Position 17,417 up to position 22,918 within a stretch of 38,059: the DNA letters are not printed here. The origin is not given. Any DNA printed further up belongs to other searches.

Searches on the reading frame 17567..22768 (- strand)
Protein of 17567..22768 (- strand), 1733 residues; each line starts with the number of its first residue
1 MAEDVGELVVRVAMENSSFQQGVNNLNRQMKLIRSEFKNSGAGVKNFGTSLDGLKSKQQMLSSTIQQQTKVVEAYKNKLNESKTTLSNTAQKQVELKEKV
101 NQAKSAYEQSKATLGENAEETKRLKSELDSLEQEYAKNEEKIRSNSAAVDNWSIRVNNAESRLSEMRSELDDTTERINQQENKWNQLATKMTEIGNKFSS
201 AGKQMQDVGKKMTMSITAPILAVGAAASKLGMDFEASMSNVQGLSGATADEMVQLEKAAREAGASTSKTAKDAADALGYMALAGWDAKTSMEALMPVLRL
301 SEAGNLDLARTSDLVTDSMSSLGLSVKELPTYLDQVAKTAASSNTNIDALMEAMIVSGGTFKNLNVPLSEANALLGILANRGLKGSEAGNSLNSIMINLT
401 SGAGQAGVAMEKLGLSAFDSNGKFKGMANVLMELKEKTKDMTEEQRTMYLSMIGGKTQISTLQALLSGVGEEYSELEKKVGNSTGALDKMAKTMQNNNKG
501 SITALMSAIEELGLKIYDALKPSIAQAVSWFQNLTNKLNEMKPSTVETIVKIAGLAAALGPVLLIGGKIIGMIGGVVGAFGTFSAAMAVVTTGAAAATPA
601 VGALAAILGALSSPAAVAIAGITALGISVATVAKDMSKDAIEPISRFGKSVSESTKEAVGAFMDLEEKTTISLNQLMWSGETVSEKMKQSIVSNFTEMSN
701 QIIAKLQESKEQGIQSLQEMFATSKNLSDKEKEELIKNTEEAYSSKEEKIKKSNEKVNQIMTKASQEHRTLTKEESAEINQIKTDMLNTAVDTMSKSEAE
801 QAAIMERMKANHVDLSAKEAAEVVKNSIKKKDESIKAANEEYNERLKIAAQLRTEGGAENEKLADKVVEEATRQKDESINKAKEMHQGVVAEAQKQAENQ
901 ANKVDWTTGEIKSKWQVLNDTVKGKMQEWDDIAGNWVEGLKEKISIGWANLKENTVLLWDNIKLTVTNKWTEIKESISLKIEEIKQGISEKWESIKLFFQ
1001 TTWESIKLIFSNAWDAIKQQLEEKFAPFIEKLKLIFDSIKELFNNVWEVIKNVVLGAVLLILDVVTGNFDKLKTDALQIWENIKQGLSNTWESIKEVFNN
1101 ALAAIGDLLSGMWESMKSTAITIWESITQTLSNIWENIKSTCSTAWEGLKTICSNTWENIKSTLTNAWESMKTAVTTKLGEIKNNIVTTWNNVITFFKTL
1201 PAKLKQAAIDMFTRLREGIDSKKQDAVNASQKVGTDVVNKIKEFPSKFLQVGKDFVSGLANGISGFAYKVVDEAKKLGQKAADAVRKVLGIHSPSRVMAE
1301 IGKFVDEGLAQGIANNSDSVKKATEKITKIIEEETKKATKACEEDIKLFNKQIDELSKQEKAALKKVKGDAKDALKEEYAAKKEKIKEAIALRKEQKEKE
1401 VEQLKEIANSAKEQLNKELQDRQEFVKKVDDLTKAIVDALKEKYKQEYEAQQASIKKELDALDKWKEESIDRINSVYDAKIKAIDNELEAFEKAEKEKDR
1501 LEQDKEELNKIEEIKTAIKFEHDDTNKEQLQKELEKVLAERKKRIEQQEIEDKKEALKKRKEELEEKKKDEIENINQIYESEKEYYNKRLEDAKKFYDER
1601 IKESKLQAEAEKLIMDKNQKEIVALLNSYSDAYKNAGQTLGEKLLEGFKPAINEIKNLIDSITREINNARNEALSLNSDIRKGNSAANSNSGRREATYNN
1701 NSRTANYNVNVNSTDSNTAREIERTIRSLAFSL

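Call 71: search_protein_families(library=pfam, proteins=[window:17567-22768:-], max_evalue=0.001)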
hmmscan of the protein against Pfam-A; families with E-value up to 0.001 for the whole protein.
window:17567-22768:- (1733 aa): 2 families
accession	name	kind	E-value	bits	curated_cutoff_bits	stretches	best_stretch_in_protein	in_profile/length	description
PF10145.14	PhageMin_Tail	-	1.3e-40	139.9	33.2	1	256-455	1-201/201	Phage-related minor tail protein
PF01442.23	Apolipoprotein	-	4.9e-05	23.5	90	0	835-1012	9-187/190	Apolipoprotein A1/A4/E domain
